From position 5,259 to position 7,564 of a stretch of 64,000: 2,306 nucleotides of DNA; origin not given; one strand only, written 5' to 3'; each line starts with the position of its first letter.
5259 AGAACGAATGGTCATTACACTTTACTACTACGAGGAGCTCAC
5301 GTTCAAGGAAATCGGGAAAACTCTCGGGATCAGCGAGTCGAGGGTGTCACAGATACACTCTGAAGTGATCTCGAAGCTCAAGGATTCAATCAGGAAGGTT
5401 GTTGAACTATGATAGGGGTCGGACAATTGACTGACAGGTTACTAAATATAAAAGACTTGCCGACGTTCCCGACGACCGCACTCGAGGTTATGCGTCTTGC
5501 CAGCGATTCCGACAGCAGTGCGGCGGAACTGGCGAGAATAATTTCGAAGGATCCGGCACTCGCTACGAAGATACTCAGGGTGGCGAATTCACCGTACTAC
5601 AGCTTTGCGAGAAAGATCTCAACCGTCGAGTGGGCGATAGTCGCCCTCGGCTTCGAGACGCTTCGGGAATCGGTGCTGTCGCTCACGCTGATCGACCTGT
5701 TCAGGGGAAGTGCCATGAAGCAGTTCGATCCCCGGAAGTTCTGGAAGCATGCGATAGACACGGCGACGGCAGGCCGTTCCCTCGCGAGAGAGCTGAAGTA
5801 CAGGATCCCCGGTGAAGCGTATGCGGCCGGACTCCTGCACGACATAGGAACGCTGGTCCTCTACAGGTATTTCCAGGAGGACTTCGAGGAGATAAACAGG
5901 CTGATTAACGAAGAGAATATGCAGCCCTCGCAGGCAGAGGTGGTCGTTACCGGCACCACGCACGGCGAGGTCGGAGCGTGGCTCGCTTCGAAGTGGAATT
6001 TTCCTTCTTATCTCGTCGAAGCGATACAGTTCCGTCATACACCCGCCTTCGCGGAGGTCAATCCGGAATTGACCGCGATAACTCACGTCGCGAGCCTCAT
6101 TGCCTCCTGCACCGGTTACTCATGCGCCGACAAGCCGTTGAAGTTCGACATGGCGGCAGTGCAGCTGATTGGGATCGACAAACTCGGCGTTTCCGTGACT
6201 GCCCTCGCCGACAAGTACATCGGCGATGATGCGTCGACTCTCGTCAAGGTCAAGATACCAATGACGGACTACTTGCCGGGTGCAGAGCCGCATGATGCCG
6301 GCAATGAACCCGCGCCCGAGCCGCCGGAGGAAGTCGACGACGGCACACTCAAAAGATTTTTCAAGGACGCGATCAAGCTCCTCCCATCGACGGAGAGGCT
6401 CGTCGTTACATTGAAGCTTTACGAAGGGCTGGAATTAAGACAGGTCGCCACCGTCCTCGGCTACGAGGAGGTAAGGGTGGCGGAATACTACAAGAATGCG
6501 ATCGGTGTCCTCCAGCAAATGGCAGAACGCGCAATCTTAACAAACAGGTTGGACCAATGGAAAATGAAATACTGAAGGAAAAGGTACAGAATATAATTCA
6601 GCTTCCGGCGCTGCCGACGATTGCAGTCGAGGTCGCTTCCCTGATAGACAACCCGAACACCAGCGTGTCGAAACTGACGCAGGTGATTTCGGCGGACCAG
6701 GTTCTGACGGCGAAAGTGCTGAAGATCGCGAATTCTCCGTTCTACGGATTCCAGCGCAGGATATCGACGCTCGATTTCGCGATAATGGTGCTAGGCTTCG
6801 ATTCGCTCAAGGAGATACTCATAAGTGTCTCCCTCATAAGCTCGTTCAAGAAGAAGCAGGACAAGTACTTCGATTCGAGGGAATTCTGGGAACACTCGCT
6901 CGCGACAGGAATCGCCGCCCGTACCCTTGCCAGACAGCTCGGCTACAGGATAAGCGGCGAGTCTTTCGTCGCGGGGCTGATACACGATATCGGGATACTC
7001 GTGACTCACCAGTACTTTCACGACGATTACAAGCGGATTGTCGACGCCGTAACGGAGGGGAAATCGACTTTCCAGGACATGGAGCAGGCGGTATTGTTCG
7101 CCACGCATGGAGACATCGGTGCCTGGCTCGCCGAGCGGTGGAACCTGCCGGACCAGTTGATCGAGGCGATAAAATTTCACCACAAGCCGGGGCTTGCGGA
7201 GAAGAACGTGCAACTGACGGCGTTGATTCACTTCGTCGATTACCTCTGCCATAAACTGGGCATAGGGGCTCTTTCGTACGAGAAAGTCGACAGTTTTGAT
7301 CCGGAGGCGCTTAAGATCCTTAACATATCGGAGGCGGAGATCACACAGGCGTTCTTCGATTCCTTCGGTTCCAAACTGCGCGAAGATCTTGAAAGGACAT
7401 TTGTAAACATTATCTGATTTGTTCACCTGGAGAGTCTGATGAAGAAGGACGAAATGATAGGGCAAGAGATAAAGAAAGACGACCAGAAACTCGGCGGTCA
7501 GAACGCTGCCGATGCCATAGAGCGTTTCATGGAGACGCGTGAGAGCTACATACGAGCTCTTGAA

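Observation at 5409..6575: HDOD domain fused to a FliA-like sigma region 4, encoded immediately downstream of, and translationally coupled to, fliA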

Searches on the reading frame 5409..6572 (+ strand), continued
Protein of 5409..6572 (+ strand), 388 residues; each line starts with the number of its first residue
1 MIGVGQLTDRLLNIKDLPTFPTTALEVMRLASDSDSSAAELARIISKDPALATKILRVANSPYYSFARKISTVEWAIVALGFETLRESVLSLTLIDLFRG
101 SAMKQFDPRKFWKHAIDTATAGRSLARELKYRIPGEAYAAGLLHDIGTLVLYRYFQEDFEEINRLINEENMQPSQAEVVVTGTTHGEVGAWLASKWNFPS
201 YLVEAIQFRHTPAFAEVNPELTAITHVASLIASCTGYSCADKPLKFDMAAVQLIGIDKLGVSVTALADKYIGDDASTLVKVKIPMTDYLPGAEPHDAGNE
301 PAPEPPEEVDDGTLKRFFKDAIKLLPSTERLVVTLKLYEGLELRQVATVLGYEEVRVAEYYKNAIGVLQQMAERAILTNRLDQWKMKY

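Call 44: find_homologous_proteins(query=P0149, max_evalue=1e-30)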
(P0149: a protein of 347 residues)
Query P0149 (347 aa): 98 proteins with E <= 1e-30 among 3373 candidates.
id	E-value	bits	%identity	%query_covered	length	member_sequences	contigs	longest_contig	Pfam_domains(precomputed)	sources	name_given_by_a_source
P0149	2.3e-230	781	100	100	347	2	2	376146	PF08668.19,PF01966.29,PF04545.23,PF08281.19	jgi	jgi:RNA polymerase sigma factor (sigma-70 family)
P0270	1.7e-160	552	71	98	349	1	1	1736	PF08668.19,PF01966.29,PF04545.23,PF08281.19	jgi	jgi:RNA polymerase sigma factor (sigma-70 family)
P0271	2.6e-120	419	54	95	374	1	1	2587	PF08668.19,PF01966.29,PF04545.23,PF08281.19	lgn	-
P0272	2.7e-117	410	50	98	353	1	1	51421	PF08668.19,PF01966.29,PF04545.23,PF08281.19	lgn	-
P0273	3.4e-112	393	50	100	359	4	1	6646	PF08668.19,PF01966.29,PF04545.23,PF08281.19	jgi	-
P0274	9.9e-110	385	51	95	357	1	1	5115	PF08668.19,PF01966.29,PF04545.23,PF08281.19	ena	-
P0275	3.9e-109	383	50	98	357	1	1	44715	PF08668.19,PF01966.29,PF04545.23,PF08281.19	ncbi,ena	-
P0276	2.5e-107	377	49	98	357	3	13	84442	PF08668.19,PF01966.29,PF04545.23,PF08281.19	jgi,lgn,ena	-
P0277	5.8e-107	376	50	98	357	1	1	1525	PF08668.19,PF01966.29,PF04545.23,PF08281.19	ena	-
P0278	1.5e-106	374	51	95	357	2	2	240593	PF08668.19,PF01966.29,PF04545.23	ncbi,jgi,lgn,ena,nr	ncbi:MAG TPA: HDOD domain-containing protein [Bacteroidota bacterium]|nr:HDOD domain-containing prot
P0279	1.4e-103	364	48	98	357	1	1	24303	PF08668.19,PF01966.29,PF04545.23,PF08281.19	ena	-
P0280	7.6e-103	362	50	95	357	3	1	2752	PF08668.19,PF01966.29,PF04545.23,PF08281.19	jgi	jgi:putative nucleotidyltransferase with HDIG domain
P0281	9.7e-89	316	45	100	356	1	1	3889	PF08668.19,PF01966.29,PF04545.23,PF08281.19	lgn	-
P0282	1.6e-81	292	55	71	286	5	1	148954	PF08668.19,PF01966.29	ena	-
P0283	1.5e-72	262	41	96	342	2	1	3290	PF08668.19,PF01966.29,PF04545.23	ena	-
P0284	3.2e-71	258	39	95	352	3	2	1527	PF08668.19,PF01966.29,PF04545.23,PF08281.19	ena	-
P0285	4.5e-70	254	38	95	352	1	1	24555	PF08668.19,PF01966.29,PF04545.23,PF08281.19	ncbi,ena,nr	ncbi:MAG TPA: HDOD domain-containing protein [Bacteroidota bacterium]|nr:HDOD domain-containing prot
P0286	1.9e-68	249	39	91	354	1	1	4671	PF08668.19,PF01966.29,PF04545.23,PF08281.19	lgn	-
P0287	1.4e-54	203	39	77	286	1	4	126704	PF08668.19,PF01966.29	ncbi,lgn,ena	-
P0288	5.4e-54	202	38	80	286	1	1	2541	PF08668.19,PF01966.29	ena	-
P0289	1.5e-53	200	39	77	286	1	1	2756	PF08668.19,PF01966.29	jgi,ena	-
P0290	1.6e-53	200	39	77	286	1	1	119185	PF08668.19,PF01966.29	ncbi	-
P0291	6.9e-53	198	38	77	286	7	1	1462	PF08668.19,PF01966.29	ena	-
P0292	7.1e-53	198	39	76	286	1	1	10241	PF08668.19,PF01966.29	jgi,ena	-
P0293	6.7e-52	195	37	77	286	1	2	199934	PF08668.19,PF01966.29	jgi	jgi:putative nucleotidyltransferase with HDIG domain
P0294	2.9e-51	193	39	78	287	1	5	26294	PF08668.19,PF01966.29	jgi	-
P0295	1.0e-50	191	36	77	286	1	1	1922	PF08668.19,PF01966.29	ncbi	-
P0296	1.1e-50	191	36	77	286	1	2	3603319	PF08668.19,PF01966.29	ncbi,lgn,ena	-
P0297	1.5e-48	184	38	76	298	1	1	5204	PF08668.19,PF01966.29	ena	-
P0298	3.9e-47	179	38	72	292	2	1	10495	PF08668.19,PF01966.29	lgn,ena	-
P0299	5.2e-47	179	38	70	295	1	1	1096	PF08668.19,PF01966.29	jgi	jgi:HD-like signal output (HDOD) protein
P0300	8.4e-47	178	37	75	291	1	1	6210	PF08668.19,PF01966.29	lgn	-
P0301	3.1e-46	176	35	75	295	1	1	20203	PF08668.19,PF01966.29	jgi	jgi:HD-like signal output (HDOD) protein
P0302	3.8e-46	176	35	75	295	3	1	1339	PF08668.19,PF01966.29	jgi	jgi:HD-like signal output (HDOD) protein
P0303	8.3e-46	175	35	77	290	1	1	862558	PF08668.19,PF01966.29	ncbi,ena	-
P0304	1.1e-44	171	34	75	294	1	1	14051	PF08668.19,PF01966.29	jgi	jgi:HD-like signal output (HDOD) protein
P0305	3.5e-44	169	35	79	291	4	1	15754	PF08668.19,PF01966.29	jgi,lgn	jgi:putative nucleotidyltransferase with HDIG domain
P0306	4.1e-44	169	41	65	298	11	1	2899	PF08668.19,PF01966.29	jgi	-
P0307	6.1e-44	168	40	66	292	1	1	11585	PF08668.19,PF01966.29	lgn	-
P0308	1.6e-43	167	41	62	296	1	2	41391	PF08668.19,PF01966.29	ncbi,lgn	-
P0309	1.7e-43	167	35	76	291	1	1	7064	PF08668.19,PF01966.29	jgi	jgi:putative nucleotidyltransferase with HDIG domain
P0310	1.8e-43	167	40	65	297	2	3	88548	PF08668.19,PF01966.29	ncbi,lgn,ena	-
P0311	2.3e-43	167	40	65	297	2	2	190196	PF08668.19,PF01966.29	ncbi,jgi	jgi:putative nucleotidyltransferase with HDIG domain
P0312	3.1e-43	166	34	80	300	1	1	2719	PF08668.19,PF01966.29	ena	-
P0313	1.2e-42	164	39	65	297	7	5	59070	PF08668.19,PF01966.29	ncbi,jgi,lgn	-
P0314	2.2e-42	163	39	63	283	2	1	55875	PF08668.19,PF01966.29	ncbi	-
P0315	5.9e-42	162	33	81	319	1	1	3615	PF08668.19,PF01966.29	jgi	jgi:putative nucleotidyltransferase with HDIG domain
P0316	5.0e-41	159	35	80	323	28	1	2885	PF08668.19,PF01966.29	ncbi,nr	ncbi:MAG: HD family phosphohydrolase [Candidatus Latescibacterota bacterium]|nr:MAG: HD family phosp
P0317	1.9e-40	157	40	61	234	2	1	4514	PF08668.19,PF01966.29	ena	-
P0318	2.3e-40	157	36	65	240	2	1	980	PF08668.19,PF01966.29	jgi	jgi:putative nucleotidyltransferase with HDIG domain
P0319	2.3e-40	157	32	77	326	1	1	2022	PF08668.19,PF01966.29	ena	-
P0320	2.9e-40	156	35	80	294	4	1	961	PF08668.19,PF01966.29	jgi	jgi:putative nucleotidyltransferase with HDIG domain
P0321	3.9e-40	156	35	80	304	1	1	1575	PF08668.19,PF01966.29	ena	-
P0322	1.2e-39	154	37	67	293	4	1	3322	PF08668.19,PF01966.29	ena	-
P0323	1.2e-39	154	37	67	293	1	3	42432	PF08668.19,PF01966.29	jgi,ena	jgi:putative nucleotidyltransferase with HDIG domain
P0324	1.3e-39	154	33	80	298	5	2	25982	PF08668.19,PF01966.29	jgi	-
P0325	1.6e-39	154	37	65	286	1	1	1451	PF08668.19,PF01966.29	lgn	-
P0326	2.7e-39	153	38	63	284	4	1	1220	PF08668.19,PF01966.29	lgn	-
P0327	7.9e-38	148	38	63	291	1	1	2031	PF08668.19,PF01966.29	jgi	jgi:putative nucleotidyltransferase with HDIG domain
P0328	1.3e-37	148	38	67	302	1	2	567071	PF08668.19,PF01966.29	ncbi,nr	ncbi:MAG: HDOD domain-containing protein [Deferribacteres bacterium]|nr:HDOD domain-containing prote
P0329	2.2e-37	147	37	65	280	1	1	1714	PF08668.19,PF01966.29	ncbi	-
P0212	5.1e-37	146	34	75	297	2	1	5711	PF08668.19,PF01966.29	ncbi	-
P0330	5.2e-37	146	37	63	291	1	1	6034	PF08668.19,PF01966.29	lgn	-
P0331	6.4e-37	145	36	65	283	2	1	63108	PF08668.19,PF01966.29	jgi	jgi:putative nucleotidyltransferase with HDIG domain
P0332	7.2e-37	145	37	63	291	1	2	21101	PF08668.19,PF01966.29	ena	-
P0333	2.0e-36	144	37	63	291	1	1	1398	PF08668.19,PF01966.29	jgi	jgi:putative nucleotidyltransferase with HDIG domain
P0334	3.3e-36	143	36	65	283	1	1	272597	PF08668.19,PF01966.29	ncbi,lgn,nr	ncbi:MAG: HDOD domain-containing protein [Gammaproteobacteria bacterium]|nr:HDOD domain-containing p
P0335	1.2e-35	141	39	61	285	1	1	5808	PF08668.19,PF01966.29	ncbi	-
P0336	1.9e-35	141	32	78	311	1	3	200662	PF08668.19,PF01966.29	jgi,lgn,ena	jgi:putative nucleotidyltransferase with HDIG domain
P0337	2.7e-35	140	40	61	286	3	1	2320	PF08668.19,PF01966.29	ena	-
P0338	3.4e-35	140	36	63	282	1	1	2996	PF08668.19,PF01966.29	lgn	-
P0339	9.0e-35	138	38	63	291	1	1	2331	PF08668.19,PF01966.29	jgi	-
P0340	1.4e-34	138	34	65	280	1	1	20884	PF08668.19,PF01966.29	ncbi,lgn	ncbi:MAG: HDOD domain-containing protein [Chitinophagales bacterium]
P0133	1.8e-34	137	34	75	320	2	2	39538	PF08668.19,PF01966.29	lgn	-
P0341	2.1e-34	137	39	60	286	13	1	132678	PF08668.19,PF01966.29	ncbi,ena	-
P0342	2.4e-34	137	36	63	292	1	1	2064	PF08668.19,PF01966.29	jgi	jgi:putative nucleotidyltransferase with HDIG domain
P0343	2.9e-34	137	38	64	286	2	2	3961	PF08668.19,PF01966.29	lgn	-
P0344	3.8e-34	136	39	60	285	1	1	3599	PF08668.19,PF01966.29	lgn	-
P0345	4.2e-34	136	37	63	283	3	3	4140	PF08668.19,PF01966.29,PF18019.8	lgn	-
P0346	4.7e-34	136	34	63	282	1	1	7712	PF08668.19,PF01966.29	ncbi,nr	ncbi:MAG: HDOD domain-containing protein [Clostridiales bacterium]|nr:HDOD domain-containing protein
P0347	5.9e-34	136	38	64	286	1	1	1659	PF08668.19,PF01966.29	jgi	jgi:putative nucleotidyltransferase with HDIG domain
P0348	6.4e-34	136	35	63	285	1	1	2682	PF08668.19,PF01966.29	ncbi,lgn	-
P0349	1.9e-33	134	34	63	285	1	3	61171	PF08668.19,PF01966.29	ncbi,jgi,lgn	-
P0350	2.1e-33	134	33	63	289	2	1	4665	PF08668.19,PF01966.29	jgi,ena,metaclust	metaclust:\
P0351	3.3e-33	133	33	75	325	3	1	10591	PF08668.19,PF01966.29,PF18019.8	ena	-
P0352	3.5e-33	133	34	63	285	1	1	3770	PF08668.19,PF01966.29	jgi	-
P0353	8.8e-33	132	34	79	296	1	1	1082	PF08668.19,PF01966.29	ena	-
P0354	1.6e-32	131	37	63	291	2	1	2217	PF08668.19,PF01966.29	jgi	-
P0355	2.0e-32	131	35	65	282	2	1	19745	PF08668.19,PF01966.29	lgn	-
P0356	4.9e-32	129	30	68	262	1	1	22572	PF08668.19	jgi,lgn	jgi:HD-like signal output (HDOD) protein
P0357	6.0e-32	129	33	67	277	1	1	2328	PF08668.19,PF01966.29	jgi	jgi:putative nucleotidyltransferase with HDIG domain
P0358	9.3e-32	128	32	69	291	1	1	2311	PF08668.19,PF01966.29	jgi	jgi:putative nucleotidyltransferase with HDIG domain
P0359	1.7e-31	128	33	65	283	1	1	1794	PF08668.19,PF01966.29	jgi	-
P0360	2.6e-31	127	34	74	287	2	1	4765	PF08668.19,PF01966.29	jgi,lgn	jgi:putative nucleotidyltransferase with HDIG domain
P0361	5.6e-31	126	31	65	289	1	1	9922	PF08668.19,PF01966.29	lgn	-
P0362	5.9e-31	126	31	59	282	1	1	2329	PF08668.19,PF01966.29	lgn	-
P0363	6.6e-31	126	32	75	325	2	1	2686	PF08668.19,PF01966.29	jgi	-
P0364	9.3e-31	125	37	61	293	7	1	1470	PF08668.19,PF01966.29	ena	-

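Call 65: list_cluster_members(proteins=[P0275, P0278, P0285, P0014, P0019, P0034])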
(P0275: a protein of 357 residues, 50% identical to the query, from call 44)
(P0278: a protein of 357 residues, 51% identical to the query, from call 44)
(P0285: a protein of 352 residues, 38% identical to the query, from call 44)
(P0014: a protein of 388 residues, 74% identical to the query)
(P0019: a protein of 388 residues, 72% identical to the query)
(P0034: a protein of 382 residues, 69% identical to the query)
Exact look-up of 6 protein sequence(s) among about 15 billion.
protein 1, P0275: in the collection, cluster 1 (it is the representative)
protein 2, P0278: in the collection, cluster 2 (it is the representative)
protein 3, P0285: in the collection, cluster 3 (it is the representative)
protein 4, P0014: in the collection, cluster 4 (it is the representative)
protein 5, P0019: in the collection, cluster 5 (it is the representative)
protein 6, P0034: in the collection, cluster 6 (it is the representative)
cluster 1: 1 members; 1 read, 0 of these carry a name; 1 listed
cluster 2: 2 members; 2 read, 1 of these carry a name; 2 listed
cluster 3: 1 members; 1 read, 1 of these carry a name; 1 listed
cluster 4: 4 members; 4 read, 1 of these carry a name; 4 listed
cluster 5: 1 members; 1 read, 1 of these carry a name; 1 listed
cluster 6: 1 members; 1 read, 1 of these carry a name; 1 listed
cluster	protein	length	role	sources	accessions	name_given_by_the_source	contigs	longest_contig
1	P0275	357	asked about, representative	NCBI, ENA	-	-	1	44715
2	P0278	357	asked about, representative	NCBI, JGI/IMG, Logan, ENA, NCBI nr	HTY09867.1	MAG TPA: HDOD domain-containing protein [Bacteroidota bacterium] | HDOD domain-containing protein [Bacteroidota bacterium]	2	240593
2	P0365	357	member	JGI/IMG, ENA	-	-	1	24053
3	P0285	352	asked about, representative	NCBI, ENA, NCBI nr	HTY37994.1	MAG TPA: HDOD domain-containing protein [Bacteroidota bacterium] | HDOD domain-containing protein [Bacteroidota bacterium]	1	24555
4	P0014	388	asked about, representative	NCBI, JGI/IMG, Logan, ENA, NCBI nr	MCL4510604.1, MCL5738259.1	MAG: HDOD domain-containing protein [Bacteroidetes bacterium] | HDOD domain-containing protein [Bacteroidota bacterium]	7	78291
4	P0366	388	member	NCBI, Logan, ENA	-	-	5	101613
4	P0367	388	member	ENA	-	-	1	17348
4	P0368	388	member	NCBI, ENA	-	-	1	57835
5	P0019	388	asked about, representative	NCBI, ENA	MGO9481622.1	MAG: HDOD domain-containing protein [Candidatus Kryptoniota bacterium]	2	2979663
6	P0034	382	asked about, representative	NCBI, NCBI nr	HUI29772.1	MAG TPA: HDOD domain-containing protein [Candidatus Acidoferrales bacterium] | HDOD domain-containing protein [Candidatus Acidoferrales bacterium]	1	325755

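Call 71: find_encoding_contigs(protein=P0050, flank=6000, max_places=1)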
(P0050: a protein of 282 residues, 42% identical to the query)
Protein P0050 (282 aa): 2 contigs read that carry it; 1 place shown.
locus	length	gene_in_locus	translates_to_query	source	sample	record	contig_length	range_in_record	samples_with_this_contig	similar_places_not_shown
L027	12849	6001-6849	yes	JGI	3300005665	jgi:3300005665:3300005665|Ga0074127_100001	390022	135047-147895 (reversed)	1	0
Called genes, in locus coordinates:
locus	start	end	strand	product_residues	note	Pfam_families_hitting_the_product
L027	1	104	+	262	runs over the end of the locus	PF03705:CheR_N, PF01739:CheR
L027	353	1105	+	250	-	PF01012:ETF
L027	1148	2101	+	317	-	PF01012:ETF, PF00766:ETF_alpha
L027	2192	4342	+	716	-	PF02665:Nitrate_red_gam, PF00037:Fer4 (faint), PF12797:Fer4_2 (weak), PF13183:Fer4_8, PF13187:Fer4_9, PF13237:Fer4_10 (weak), PF13534:Fer4_17 (faint), PF02754:CCG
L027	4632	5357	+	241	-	PF01479:S4, PF00849:PseudoU_synth_2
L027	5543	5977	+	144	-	-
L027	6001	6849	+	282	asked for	PF08668:HDOD, PF01966:HD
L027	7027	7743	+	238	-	-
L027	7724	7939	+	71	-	PF13534:Fer4_17 (faint), PF14697:Fer4_21 (faint), PF12797:Fer4_2 (faint), PF12837:Fer4_6 (faint), PF13237:Fer4_10 (faint), PF00037:Fer4 (weak), PF12800:Fer4_4 (faint), PF12838:Fer4_7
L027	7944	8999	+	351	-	PF01855:POR_N, PF02780:Transketolase_C (weak), PF17147:PFOR_II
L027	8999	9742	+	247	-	PF02775:TPP_enzyme_C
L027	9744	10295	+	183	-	PF01558:POR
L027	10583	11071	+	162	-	-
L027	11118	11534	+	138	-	PF09021:HutP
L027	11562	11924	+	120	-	PF07736:CM_1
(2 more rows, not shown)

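Call 72: find_encoding_contigs(protein=P0094, flank=6000, max_places=1)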
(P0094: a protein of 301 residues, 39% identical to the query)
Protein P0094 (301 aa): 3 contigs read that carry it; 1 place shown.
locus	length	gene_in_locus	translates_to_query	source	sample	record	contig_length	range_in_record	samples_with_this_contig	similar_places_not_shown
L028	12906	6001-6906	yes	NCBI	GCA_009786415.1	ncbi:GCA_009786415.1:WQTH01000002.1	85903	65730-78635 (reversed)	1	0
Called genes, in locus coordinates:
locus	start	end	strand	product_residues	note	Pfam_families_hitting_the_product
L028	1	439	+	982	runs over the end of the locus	PF02743:dCache_1, PF08448:PAS_4 (faint), PF00512:HisKA, PF02518:HATPase_c, PF00072:Response_reg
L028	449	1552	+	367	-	PF02811:PHP (weak)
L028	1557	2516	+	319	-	-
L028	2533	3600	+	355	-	PF01040:UbiA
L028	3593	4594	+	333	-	-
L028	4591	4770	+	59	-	PF00037:Fer4, PF13237:Fer4_10, PF14697:Fer4_21, PF12837:Fer4_6 (weak), PF12838:Fer4_7, PF13187:Fer4_9, PF00037:Fer4, PF12837:Fer4_6, +6 more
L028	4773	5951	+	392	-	-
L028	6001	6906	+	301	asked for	PF08668:HDOD, PF01966:HD (weak)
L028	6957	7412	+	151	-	PF13690:CheX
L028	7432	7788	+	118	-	-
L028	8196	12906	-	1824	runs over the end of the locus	-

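Call 73: find_encoding_contigs(protein=P0057, flank=6000, max_places=1)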
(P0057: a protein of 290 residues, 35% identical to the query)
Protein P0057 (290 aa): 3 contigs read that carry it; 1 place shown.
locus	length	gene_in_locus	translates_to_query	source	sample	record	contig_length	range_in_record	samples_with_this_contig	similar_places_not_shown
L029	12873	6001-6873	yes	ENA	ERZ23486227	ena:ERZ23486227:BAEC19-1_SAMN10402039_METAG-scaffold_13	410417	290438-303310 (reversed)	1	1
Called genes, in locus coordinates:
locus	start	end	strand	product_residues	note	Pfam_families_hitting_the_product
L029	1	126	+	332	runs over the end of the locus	PF07584:BatA, PF00092:VWA, PF13519:VWA_2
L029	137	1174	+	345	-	PF00092:VWA, PF13519:VWA_2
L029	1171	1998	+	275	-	PF00515:TPR_1 (faint), PF07719:TPR_2 (faint), PF12895:ANAPC3 (faint), PF13174:TPR_6 (faint), PF13424:TPR_12 (faint), PF13432:TPR_16, PF13414:TPR_11 (weak), PF14559:TPR_19, +1 more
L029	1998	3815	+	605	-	PF13584:BatD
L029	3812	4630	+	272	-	PF06347:SH3_4 (weak), PF08239:SH3_3 (weak)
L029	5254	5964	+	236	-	-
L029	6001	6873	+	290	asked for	PF08668:HDOD, PF01966:HD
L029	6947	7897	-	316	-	PF03781:FGE-sulfatase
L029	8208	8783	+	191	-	PF04542:Sigma70_r2, PF08281:Sigma70_r4_2, PF04545:Sigma70_r4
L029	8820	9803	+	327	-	PF00490:ALAD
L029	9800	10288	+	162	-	PF13404:HTH_AsnC-type (weak), PF22451:NirdL-like_HTH, PF17805:AsnC_trans_reg2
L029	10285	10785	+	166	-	PF13404:HTH_AsnC-type, PF22451:NirdL-like_HTH, PF17805:AsnC_trans_reg2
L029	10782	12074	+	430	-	PF00202:Aminotran_3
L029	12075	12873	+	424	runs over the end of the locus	PF08486:SpoIID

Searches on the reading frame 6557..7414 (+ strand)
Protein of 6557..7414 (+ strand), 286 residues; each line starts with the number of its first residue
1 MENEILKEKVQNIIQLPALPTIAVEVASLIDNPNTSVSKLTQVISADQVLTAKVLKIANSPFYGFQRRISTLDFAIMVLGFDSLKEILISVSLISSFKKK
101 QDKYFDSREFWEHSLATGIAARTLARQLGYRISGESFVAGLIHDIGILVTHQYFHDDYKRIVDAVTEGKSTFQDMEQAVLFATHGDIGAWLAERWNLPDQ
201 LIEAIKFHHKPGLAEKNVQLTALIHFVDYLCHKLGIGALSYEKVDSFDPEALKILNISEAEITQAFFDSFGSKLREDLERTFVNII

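Call 3: search_protein_families(library=pfam, proteins=[window:6557-7414:+], max_evalue=1)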
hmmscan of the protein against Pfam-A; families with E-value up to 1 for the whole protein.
window:6557-7414:+ (286 aa): 3 families
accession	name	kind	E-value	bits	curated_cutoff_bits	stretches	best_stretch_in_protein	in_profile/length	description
PF08668.18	HDOD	-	3.2e-65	219.7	22.9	1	16-211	1-196/196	HDOD domain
PF01966.28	HD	-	1.3e-08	35.6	22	1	111-220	2-103/116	HD domain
PF20594.3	DUF6794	-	0.055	13.9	27.1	1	168-200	20-53/83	Domain of unknown function (DUF6794)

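Call 4: search_protein_families(library=ncbifam, proteins=[window:6557-7414:+], max_evalue=1)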
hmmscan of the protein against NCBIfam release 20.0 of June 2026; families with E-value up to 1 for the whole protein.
window:6557-7414:+ (286 aa): 7 families
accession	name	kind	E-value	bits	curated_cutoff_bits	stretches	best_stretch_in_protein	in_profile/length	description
TIGR00277.1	HDIG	domain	1.4e-09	37.7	27.6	1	111-210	6-83/84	HDIG domain-containing metalloprotein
NF005519.0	PRK07152.1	equivalog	4e-06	26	315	1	110-247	197-318/361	nicotinate-nucleotide adenylyltransferase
TIGR03319.1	RNase_Y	equivalog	0.0001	20.9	454.35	1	182-226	374-416/514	ribonuclease Y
NF009344.0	PRK12705.1-1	equivalog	0.0015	17.2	831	1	182-216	432-466/572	hypothetical protein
NF009347.0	PRK12705.1-4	equivalog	0.036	12.7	579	1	171-231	315-376/473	hypothetical protein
TIGR01596.1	cas3_HD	equivalog_domain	0.05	13.7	43.45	1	112-213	3-103/178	CRISPR-associated endonuclease Cas3''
TIGR03276.1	Phn-HD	hypoth_equivalog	0.056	13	214.6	0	121-156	33-66/179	phosphonate degradation HD-domain oxygenase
